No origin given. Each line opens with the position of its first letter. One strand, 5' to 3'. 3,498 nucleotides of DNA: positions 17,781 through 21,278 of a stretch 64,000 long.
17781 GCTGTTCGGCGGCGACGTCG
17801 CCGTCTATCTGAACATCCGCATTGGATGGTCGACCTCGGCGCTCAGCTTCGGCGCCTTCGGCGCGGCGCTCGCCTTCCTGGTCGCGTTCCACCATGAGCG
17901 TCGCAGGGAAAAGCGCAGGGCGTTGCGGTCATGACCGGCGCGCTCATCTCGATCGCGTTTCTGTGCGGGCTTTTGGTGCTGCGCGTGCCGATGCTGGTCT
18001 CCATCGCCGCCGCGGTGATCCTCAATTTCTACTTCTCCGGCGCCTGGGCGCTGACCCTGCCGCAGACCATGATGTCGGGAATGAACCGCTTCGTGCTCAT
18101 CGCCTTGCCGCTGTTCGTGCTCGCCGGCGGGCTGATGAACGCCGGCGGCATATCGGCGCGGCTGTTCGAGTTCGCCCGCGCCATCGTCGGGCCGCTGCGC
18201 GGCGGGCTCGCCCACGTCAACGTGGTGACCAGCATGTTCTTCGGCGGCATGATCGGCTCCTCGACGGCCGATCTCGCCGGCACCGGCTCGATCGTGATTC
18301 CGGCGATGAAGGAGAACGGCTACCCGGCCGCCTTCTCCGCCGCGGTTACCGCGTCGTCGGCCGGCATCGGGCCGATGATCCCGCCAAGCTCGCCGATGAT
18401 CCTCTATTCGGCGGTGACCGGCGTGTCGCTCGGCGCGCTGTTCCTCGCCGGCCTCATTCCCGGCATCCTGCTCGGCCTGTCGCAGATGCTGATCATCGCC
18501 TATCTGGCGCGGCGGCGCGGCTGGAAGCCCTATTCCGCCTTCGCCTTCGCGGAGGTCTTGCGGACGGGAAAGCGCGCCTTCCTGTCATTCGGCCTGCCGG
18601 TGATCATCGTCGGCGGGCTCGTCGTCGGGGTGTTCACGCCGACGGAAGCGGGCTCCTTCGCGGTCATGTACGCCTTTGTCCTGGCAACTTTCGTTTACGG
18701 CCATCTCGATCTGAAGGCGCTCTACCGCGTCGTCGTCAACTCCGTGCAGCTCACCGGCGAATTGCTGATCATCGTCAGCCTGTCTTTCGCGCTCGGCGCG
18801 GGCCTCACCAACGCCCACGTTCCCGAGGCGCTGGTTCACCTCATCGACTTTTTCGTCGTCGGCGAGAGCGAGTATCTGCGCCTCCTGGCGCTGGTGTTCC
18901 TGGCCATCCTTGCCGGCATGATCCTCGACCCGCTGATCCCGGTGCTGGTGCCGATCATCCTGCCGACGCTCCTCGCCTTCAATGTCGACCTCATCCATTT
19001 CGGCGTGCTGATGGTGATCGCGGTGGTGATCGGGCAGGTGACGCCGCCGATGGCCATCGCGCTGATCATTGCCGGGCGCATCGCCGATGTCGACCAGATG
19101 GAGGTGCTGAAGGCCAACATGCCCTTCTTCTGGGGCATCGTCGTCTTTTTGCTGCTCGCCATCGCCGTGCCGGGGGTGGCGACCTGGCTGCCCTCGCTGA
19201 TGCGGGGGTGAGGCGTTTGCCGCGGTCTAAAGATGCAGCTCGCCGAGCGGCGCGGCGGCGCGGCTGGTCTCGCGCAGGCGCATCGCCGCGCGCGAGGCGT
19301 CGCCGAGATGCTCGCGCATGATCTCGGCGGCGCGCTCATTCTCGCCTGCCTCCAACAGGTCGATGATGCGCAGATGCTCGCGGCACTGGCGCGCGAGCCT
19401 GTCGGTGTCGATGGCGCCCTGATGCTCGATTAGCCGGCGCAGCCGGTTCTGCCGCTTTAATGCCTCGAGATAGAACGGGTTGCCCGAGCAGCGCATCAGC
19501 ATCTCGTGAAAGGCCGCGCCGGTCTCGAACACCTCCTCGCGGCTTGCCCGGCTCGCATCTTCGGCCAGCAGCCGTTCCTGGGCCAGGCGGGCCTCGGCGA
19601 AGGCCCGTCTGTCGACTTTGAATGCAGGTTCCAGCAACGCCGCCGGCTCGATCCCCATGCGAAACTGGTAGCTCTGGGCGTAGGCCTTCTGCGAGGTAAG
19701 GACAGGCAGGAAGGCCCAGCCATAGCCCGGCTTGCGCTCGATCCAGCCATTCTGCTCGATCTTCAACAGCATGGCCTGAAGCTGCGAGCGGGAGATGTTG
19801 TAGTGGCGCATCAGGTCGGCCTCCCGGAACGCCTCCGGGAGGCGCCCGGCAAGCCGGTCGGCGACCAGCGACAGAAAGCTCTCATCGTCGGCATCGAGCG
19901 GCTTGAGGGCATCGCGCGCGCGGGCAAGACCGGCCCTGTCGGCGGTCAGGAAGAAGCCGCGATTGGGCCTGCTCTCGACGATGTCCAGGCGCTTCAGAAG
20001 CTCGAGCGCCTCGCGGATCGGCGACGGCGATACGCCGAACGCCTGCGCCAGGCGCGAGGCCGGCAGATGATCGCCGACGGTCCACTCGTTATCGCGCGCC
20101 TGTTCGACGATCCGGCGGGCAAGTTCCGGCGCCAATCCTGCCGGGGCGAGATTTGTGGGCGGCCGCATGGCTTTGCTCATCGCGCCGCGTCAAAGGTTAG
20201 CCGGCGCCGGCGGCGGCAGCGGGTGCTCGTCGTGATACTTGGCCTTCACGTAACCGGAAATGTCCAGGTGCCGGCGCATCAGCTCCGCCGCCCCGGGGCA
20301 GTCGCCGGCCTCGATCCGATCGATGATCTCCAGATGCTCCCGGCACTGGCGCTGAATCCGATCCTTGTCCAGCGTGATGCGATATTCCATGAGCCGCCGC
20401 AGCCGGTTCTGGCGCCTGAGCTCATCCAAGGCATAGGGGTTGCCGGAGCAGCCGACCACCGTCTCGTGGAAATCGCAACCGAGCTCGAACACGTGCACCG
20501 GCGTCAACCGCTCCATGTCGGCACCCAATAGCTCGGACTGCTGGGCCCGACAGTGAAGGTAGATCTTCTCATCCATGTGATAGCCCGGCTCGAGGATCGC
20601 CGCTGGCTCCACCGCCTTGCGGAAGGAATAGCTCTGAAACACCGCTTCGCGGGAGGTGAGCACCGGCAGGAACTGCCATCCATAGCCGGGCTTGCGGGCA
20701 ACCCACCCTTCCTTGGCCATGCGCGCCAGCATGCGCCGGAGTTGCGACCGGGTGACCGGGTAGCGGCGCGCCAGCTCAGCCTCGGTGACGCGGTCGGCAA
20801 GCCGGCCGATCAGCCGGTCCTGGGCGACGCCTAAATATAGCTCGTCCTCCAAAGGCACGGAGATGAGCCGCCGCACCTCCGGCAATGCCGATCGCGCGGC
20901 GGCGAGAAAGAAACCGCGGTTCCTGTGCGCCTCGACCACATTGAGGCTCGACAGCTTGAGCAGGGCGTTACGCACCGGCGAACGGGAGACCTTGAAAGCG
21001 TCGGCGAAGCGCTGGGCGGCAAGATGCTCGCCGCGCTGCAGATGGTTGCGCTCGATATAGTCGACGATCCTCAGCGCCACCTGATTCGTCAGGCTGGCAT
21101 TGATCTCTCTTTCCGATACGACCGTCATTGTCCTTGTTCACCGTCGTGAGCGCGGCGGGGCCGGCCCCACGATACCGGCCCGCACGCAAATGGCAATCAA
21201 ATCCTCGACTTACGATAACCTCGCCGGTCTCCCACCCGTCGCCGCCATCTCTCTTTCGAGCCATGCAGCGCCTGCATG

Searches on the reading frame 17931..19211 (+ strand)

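Call 4: search_protein_families(library=ncbifam, proteins=[window:17931-19211:+])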
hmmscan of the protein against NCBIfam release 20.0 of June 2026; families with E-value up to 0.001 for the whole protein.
window:17931-19211:+ (426 aa): 3 families
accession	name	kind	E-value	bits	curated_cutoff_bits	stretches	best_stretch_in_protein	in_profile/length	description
TIGR00786.1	dctM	subfamily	1.2e-102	343.7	268.45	1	19-421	2-405/405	TRAP transporter large permease subunit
NF011634.1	PRK15060.1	equivalog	2.8e-57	194.7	800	1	5-415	4-415/425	2,3-diketo-L-gulonate TRAP transporter large permease YiaN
TIGR02123.1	TRAP_fused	subfamily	1.3e-24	86.8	320.65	1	60-393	172-511/615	TRAP transporter fused permease subunit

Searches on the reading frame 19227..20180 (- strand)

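Call 42: search_protein_families(library=pfam, proteins=[window:19227-20180:-], max_evalue=0.00001)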
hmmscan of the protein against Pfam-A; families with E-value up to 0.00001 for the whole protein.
window:19227-20180:- (317 aa): 3 families
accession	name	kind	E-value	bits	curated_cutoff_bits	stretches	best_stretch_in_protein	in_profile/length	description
PF00392.27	GntR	-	3e-18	65.7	27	1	19-77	4-63/64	Bacterial regulatory proteins, gntR family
PF07729.17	FCD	-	4e-16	60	24.3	1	170-293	2-124/125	FCD domain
PF08279.18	HTH_11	-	3.4e-06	27.3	25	0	38-76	15-54/55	HTH domain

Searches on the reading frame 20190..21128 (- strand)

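Call 42: search_protein_families(library=pfam, proteins=[window:20190-21128:-], max_evalue=0.00001)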
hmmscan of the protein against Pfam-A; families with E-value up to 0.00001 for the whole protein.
window:20190-21128:- (312 aa): 4 families
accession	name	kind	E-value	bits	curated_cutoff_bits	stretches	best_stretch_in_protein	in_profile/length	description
PF00392.27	GntR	-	5.5e-20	71.2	27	1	14-74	2-63/64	Bacterial regulatory proteins, gntR family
PF07729.17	FCD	-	1.6e-14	54.9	24.3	1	167-289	3-124/125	FCD domain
PF08279.18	HTH_11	-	2.4e-06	27.8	25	0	31-73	11-54/55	HTH domain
PF02082.26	Rrf2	-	3e-06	27.9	30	0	113-149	23-59/132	Iron-dependent Transcriptional regulator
